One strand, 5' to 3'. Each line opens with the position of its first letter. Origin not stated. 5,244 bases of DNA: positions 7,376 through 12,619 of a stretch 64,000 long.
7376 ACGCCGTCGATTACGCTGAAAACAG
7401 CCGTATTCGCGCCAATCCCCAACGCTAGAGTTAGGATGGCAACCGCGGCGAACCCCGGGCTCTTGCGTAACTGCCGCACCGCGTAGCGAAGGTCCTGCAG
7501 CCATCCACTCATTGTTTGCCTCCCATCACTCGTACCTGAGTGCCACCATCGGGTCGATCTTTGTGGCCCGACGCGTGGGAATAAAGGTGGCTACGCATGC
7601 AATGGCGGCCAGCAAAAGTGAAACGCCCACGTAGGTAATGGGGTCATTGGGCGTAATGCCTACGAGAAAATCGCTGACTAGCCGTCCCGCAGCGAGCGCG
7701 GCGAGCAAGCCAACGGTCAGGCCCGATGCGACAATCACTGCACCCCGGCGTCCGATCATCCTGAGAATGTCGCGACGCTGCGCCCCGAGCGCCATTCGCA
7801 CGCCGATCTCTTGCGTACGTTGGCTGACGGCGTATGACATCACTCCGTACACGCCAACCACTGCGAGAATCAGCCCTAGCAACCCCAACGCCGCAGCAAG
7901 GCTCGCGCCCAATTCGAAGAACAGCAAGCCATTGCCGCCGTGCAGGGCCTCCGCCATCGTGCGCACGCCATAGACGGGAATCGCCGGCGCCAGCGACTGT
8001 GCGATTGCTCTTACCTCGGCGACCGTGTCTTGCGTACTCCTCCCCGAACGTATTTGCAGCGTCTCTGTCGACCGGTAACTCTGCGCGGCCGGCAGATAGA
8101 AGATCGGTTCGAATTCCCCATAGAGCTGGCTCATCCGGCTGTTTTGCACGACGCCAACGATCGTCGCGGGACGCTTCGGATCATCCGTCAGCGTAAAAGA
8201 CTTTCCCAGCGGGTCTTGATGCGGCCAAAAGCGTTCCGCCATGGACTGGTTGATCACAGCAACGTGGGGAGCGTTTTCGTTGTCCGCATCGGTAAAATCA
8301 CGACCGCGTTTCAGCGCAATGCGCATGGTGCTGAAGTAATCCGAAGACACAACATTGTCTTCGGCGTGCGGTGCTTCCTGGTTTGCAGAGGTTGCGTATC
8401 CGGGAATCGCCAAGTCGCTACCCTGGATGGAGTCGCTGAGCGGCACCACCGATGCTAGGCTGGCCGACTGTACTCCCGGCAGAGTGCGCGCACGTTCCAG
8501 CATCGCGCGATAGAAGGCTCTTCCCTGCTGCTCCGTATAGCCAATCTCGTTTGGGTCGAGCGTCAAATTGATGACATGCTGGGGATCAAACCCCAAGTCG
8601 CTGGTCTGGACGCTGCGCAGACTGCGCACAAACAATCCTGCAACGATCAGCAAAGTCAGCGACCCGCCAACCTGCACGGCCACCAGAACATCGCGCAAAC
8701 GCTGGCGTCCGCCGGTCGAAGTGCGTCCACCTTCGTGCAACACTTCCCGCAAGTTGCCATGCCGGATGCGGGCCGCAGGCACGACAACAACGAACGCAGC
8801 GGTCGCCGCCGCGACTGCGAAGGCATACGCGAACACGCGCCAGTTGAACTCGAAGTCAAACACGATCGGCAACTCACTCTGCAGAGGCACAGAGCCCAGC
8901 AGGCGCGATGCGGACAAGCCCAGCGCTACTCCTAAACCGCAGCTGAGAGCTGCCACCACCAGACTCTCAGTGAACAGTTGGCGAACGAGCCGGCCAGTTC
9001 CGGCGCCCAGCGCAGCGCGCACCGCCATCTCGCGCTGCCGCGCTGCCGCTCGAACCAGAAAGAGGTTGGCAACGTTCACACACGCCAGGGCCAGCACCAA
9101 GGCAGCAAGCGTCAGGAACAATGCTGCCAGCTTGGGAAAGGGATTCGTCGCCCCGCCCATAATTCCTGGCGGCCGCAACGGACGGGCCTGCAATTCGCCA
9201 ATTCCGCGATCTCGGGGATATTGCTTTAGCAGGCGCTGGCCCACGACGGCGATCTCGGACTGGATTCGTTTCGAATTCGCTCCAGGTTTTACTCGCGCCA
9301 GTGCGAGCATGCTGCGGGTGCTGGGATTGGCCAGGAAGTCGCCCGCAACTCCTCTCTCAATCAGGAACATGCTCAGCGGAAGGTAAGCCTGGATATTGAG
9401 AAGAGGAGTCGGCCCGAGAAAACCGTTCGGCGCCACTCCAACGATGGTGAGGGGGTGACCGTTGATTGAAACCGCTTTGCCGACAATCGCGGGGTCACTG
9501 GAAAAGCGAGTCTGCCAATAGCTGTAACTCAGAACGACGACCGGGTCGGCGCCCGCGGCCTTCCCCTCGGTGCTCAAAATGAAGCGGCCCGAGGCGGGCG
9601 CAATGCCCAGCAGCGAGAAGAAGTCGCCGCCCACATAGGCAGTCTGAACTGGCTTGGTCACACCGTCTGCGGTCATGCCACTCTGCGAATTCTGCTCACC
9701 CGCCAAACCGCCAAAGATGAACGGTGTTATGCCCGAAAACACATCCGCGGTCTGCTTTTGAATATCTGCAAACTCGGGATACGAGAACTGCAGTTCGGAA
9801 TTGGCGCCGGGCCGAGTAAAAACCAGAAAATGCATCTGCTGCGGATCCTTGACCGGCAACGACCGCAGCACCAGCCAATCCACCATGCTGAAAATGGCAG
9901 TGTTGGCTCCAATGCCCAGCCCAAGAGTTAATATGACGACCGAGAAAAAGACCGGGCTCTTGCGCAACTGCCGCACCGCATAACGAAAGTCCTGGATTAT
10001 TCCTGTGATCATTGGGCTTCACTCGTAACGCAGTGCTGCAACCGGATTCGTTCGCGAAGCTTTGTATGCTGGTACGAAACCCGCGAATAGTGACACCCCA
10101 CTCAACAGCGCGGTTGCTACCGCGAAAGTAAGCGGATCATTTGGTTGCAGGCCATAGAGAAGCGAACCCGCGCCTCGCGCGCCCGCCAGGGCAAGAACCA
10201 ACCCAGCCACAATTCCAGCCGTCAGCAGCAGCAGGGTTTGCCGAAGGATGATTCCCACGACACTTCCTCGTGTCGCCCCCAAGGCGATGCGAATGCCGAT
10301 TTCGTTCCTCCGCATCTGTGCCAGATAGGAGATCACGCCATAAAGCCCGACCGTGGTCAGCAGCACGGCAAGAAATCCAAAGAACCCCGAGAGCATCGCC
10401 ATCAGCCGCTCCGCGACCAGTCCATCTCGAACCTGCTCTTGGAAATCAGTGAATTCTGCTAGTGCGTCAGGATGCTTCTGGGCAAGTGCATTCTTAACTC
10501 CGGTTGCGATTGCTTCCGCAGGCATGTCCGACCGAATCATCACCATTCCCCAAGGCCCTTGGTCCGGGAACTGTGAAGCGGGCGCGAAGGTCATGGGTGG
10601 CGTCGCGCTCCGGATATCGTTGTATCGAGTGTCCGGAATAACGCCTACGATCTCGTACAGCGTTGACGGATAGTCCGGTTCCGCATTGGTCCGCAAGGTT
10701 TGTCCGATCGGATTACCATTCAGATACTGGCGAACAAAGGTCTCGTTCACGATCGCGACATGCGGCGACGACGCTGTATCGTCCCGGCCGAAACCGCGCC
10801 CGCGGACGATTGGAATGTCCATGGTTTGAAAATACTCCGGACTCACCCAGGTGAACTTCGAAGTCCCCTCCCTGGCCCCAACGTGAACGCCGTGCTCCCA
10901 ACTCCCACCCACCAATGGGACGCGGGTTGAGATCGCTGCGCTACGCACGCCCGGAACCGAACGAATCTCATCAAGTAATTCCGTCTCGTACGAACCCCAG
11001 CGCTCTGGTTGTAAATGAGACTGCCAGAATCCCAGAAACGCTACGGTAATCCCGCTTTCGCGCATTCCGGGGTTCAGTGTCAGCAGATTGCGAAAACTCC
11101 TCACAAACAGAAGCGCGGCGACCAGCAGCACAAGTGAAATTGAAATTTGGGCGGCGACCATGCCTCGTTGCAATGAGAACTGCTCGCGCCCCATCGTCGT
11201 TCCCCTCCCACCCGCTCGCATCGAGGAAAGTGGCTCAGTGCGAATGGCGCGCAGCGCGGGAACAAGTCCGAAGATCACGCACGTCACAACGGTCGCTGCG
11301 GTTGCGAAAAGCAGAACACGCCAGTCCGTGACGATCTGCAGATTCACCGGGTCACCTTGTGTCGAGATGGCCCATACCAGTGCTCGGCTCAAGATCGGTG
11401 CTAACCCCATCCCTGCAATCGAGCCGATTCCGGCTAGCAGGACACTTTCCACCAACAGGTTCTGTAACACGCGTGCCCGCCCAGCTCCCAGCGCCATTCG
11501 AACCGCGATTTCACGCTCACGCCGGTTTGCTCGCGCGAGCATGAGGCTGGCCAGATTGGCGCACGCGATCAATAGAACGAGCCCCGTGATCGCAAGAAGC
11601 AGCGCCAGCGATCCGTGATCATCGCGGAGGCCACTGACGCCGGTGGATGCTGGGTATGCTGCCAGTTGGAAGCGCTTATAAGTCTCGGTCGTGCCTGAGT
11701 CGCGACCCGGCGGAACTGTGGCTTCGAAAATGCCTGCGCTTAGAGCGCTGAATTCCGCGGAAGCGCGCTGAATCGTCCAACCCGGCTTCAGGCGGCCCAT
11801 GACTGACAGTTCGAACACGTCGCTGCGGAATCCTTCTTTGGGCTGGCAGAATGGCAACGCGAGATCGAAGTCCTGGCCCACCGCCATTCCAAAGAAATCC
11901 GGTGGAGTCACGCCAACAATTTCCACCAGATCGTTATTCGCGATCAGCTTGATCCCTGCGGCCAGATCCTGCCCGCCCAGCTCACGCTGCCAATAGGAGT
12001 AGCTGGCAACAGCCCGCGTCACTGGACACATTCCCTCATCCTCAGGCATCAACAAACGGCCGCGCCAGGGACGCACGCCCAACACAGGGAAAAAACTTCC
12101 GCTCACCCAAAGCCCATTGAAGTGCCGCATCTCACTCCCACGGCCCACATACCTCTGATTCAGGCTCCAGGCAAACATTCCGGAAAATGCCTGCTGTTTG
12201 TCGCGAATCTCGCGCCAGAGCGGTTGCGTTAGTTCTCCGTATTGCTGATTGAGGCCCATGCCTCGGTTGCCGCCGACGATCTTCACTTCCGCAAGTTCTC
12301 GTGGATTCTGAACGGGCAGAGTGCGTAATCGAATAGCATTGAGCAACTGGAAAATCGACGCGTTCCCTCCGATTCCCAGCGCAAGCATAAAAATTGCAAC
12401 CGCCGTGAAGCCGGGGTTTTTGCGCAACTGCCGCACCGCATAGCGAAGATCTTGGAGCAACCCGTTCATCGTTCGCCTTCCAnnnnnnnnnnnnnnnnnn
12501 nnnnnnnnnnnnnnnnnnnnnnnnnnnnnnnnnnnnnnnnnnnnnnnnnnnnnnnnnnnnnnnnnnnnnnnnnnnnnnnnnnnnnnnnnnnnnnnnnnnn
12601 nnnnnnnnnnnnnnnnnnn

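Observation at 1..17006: Seven tandem 'orphan' ADOP permeases that are not orphan: one adaptor, one ATPase, at least seven double-FtsX permeases in a single operon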

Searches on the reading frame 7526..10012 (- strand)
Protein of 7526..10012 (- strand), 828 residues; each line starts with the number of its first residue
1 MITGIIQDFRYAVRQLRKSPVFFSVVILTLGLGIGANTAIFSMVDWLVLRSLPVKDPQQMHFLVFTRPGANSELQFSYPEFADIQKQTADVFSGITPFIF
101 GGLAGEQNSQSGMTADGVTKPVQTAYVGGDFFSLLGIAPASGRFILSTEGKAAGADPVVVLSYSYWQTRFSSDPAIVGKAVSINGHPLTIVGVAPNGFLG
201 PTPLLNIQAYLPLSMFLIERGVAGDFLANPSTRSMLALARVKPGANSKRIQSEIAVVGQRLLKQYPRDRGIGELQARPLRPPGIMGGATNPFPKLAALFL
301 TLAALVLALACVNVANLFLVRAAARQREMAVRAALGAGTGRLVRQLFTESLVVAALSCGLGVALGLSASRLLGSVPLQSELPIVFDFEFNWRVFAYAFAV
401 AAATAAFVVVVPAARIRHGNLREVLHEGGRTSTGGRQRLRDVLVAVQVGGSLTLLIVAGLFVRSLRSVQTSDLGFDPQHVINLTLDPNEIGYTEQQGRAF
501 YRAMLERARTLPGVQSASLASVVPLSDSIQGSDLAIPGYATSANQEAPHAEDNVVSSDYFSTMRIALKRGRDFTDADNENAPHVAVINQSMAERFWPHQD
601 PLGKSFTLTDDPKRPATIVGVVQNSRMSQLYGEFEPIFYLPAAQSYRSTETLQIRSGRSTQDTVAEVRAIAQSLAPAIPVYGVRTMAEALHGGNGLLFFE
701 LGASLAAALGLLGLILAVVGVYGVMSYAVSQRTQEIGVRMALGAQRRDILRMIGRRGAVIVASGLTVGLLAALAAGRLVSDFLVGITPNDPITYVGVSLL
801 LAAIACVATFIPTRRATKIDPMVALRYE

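Call 4: search_protein_families(library=pfam, proteins=[window:7526-10012:-])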
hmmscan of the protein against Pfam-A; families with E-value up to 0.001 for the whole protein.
window:7526-10012:- (828 aa): 2 families
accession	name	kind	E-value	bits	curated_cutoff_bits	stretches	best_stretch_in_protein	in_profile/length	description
PF12704.14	MacB_PCD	-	1.8e-37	130.1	27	2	26-254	4-204/207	MacB-like periplasmic core domain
PF02687.27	FtsX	-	8.6e-35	119.8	25.5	2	302-420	3-119/120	FtsX-like permease C-terminal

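Call 5: search_protein_families(library=ncbifam, proteins=[window:7526-10012:-])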
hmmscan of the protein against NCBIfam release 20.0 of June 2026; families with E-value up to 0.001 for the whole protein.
window:7526-10012:- (828 aa): 4 families
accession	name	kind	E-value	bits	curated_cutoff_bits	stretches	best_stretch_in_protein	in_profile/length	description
TIGR03434.1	ADOP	subfamily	1.4e-252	840.3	622.3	1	5-828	1-803/803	ADOP family duplicated permease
NF007826.0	PRK10535.1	equivalog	5.4e-28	97.6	966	2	550-826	367-646/648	macrolide ABC transporter ATP-binding protein/permease MacB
TIGR02212.1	lolCE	equivalog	9e-05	21.6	362.45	0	712-828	273-411/411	lipoprotein-releasing ABC transporter permease subunit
NF038008.1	ABC_perm_DarB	equivalog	0.00019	19.5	700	1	302-487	279-459/777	darobactin export ABC transporter permease subunit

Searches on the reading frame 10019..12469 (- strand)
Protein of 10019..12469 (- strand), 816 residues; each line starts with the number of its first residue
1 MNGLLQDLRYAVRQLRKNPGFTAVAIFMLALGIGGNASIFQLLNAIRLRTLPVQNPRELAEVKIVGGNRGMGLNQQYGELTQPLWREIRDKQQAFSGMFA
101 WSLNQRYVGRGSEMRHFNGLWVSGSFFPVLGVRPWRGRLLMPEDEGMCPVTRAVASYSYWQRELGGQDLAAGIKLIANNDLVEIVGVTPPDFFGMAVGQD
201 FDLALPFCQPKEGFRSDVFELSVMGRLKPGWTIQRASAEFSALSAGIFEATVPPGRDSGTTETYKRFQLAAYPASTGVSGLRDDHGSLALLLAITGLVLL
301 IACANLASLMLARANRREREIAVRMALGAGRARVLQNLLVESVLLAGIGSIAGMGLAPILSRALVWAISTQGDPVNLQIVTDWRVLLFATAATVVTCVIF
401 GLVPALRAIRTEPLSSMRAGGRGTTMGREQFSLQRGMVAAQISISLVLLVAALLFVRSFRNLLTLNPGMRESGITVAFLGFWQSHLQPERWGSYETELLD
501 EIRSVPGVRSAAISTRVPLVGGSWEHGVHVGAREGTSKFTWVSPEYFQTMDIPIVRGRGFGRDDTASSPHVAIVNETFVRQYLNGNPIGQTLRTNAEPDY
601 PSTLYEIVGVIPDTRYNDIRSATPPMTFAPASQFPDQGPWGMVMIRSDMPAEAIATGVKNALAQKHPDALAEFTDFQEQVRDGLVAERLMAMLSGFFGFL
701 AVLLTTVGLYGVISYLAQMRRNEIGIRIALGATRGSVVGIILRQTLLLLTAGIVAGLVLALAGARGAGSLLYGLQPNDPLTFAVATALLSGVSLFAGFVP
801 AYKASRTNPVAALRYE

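Call 4: search_protein_families(library=pfam, proteins=[window:10019-12469:-])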
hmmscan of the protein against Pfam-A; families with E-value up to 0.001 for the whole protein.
window:10019-12469:- (816 aa): 2 families
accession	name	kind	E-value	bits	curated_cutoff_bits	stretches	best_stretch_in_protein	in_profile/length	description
PF12704.14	MacB_PCD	-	6.8e-29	102.1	27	2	442-654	8-200/207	MacB-like periplasmic core domain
PF02687.27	FtsX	-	1.1e-28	100.1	25.5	2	294-413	3-120/120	FtsX-like permease C-terminal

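Call 5: search_protein_families(library=ncbifam, proteins=[window:10019-12469:-])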
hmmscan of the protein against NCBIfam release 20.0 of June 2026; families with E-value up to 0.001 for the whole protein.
window:10019-12469:- (816 aa): 3 families
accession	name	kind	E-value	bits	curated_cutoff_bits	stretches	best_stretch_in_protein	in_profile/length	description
TIGR03434.1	ADOP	subfamily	4.8e-238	792.3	622.3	1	4-816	1-803/803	ADOP family duplicated permease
NF007826.0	PRK10535.1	equivalog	7.1e-17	60.9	966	2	290-416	523-644/648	macrolide ABC transporter ATP-binding protein/permease MacB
TIGR02212.1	lolCE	equivalog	3.1e-05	23.1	362.45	0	790-816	385-411/411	lipoprotein-releasing ABC transporter permease subunit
